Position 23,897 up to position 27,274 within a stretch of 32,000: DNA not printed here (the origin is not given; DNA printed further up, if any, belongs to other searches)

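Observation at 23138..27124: GH31 enzyme with a lyase-like WQDMT nucleophile block, paired with a cupin-like ORF: possible anhydrofructose-type glycogen catabolism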

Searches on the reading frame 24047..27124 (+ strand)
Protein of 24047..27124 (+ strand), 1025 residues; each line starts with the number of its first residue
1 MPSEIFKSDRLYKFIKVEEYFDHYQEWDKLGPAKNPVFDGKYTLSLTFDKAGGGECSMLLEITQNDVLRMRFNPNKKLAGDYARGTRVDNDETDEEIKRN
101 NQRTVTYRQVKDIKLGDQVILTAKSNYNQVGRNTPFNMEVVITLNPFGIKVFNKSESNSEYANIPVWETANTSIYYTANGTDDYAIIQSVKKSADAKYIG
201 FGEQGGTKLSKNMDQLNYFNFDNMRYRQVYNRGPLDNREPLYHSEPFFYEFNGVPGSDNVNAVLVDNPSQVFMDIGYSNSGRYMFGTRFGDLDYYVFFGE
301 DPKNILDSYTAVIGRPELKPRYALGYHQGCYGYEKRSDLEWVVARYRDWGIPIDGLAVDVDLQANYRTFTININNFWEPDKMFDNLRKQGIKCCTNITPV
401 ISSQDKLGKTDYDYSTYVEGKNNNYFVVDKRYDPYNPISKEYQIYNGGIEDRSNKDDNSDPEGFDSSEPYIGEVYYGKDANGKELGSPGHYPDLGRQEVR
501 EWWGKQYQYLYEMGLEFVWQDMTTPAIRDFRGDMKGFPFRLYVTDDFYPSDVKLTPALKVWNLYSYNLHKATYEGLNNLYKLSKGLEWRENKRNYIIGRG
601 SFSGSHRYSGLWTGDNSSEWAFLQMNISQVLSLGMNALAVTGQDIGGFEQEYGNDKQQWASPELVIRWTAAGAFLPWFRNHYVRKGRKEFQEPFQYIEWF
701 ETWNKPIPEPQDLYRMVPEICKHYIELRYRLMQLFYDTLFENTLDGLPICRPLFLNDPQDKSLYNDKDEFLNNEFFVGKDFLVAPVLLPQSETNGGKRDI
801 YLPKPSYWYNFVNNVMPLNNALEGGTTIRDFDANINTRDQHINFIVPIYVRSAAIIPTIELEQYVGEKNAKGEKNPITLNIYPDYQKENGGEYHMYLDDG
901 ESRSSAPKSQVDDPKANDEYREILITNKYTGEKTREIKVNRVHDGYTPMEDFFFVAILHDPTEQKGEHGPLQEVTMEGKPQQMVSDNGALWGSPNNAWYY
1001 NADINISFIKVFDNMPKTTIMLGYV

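Call 3: search_protein_families(library=pfam, proteins=[window:24047-27124:+], max_evalue=0.1)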
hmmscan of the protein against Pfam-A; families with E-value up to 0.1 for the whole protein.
window:24047-27124:+ (1025 aa): 3 families
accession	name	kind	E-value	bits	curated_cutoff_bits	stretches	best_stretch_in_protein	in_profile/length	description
PF01055.32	Glyco_hydro_31_2nd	-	2.1e-71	241.4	23.5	1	316-737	1-327/328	Glycosyl hydrolases family 31 TIM-barrel domain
PF21365.3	Glyco_hydro_31_3rd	-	1e-13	52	24.4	1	746-856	1-87/87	Glycosyl hydrolase family 31 C-terminal domain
PF17137.9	DUF5110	-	0.0046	17.4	27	1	876-950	1-59/71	Domain of unknown function (DUF5110)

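Call 4: search_solved_structures(query=window:24047-27124:+, max_evalue=0.001, show_alignments=2)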
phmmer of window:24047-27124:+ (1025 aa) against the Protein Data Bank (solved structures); distinct sequences matched with E-value up to 0.001: 56.
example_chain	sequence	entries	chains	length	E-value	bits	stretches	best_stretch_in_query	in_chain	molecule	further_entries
9kz6_A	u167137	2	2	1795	1.3e-54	189.2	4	239-423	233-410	Maltase-glucoamylase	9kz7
2x2h_A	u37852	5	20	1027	2.7e-52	181.5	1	210-906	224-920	ALPHA-1,4-GLUCAN LYASE ISOZYME 1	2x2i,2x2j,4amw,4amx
3w37_A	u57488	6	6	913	2.6e-47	165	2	486-815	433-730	Alpha-glucosidase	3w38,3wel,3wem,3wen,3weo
3nuk_A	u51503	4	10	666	1.2e-46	162.8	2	489-867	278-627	ALPHA-GLUCOSIDASE | Glycosyl hydrolase, family 31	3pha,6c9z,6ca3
3m46_A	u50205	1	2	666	4.5e-46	160.9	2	489-867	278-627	Uncharacterized protein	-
3n04_A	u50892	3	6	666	4.6e-46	160.8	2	489-867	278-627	alpha-glucosidase | Glycosyl hydrolase, family 31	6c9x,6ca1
3m6d_A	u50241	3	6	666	4.7e-45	157.5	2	489-867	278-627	Uncharacterized protein | alpha-glucosidase GH31 family | alpha-Glucosidase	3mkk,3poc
3nsx_A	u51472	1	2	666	5.9e-45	157.2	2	489-867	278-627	alpha-glucosidase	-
2g3m_A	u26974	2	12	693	6.7e-40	140.4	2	482-815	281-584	Alpha-glucosidase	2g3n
8cb1_A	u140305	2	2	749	1.7e-36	129.2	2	487-789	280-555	Lysosomal alpha-glucosidase (70 kDa)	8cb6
8d43_A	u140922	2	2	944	1.7e-36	129.2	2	486-811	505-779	Neutral alpha-glucosidase AB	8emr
6jr6_A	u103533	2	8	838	2.6e-36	128.6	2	492-969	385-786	Candidate alpha-glycosidase Glycoside hydrolase family 31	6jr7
5djw_A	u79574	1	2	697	3.2e-36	128.3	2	477-788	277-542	Alpha-glucosidase II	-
5nn3_A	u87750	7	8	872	3.8e-36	128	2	487-789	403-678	Lysosomal alpha-glucosidase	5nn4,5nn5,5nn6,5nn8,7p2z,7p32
5kzw_A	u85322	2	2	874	3.9e-36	128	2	487-789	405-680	Lysosomal alpha-glucosidase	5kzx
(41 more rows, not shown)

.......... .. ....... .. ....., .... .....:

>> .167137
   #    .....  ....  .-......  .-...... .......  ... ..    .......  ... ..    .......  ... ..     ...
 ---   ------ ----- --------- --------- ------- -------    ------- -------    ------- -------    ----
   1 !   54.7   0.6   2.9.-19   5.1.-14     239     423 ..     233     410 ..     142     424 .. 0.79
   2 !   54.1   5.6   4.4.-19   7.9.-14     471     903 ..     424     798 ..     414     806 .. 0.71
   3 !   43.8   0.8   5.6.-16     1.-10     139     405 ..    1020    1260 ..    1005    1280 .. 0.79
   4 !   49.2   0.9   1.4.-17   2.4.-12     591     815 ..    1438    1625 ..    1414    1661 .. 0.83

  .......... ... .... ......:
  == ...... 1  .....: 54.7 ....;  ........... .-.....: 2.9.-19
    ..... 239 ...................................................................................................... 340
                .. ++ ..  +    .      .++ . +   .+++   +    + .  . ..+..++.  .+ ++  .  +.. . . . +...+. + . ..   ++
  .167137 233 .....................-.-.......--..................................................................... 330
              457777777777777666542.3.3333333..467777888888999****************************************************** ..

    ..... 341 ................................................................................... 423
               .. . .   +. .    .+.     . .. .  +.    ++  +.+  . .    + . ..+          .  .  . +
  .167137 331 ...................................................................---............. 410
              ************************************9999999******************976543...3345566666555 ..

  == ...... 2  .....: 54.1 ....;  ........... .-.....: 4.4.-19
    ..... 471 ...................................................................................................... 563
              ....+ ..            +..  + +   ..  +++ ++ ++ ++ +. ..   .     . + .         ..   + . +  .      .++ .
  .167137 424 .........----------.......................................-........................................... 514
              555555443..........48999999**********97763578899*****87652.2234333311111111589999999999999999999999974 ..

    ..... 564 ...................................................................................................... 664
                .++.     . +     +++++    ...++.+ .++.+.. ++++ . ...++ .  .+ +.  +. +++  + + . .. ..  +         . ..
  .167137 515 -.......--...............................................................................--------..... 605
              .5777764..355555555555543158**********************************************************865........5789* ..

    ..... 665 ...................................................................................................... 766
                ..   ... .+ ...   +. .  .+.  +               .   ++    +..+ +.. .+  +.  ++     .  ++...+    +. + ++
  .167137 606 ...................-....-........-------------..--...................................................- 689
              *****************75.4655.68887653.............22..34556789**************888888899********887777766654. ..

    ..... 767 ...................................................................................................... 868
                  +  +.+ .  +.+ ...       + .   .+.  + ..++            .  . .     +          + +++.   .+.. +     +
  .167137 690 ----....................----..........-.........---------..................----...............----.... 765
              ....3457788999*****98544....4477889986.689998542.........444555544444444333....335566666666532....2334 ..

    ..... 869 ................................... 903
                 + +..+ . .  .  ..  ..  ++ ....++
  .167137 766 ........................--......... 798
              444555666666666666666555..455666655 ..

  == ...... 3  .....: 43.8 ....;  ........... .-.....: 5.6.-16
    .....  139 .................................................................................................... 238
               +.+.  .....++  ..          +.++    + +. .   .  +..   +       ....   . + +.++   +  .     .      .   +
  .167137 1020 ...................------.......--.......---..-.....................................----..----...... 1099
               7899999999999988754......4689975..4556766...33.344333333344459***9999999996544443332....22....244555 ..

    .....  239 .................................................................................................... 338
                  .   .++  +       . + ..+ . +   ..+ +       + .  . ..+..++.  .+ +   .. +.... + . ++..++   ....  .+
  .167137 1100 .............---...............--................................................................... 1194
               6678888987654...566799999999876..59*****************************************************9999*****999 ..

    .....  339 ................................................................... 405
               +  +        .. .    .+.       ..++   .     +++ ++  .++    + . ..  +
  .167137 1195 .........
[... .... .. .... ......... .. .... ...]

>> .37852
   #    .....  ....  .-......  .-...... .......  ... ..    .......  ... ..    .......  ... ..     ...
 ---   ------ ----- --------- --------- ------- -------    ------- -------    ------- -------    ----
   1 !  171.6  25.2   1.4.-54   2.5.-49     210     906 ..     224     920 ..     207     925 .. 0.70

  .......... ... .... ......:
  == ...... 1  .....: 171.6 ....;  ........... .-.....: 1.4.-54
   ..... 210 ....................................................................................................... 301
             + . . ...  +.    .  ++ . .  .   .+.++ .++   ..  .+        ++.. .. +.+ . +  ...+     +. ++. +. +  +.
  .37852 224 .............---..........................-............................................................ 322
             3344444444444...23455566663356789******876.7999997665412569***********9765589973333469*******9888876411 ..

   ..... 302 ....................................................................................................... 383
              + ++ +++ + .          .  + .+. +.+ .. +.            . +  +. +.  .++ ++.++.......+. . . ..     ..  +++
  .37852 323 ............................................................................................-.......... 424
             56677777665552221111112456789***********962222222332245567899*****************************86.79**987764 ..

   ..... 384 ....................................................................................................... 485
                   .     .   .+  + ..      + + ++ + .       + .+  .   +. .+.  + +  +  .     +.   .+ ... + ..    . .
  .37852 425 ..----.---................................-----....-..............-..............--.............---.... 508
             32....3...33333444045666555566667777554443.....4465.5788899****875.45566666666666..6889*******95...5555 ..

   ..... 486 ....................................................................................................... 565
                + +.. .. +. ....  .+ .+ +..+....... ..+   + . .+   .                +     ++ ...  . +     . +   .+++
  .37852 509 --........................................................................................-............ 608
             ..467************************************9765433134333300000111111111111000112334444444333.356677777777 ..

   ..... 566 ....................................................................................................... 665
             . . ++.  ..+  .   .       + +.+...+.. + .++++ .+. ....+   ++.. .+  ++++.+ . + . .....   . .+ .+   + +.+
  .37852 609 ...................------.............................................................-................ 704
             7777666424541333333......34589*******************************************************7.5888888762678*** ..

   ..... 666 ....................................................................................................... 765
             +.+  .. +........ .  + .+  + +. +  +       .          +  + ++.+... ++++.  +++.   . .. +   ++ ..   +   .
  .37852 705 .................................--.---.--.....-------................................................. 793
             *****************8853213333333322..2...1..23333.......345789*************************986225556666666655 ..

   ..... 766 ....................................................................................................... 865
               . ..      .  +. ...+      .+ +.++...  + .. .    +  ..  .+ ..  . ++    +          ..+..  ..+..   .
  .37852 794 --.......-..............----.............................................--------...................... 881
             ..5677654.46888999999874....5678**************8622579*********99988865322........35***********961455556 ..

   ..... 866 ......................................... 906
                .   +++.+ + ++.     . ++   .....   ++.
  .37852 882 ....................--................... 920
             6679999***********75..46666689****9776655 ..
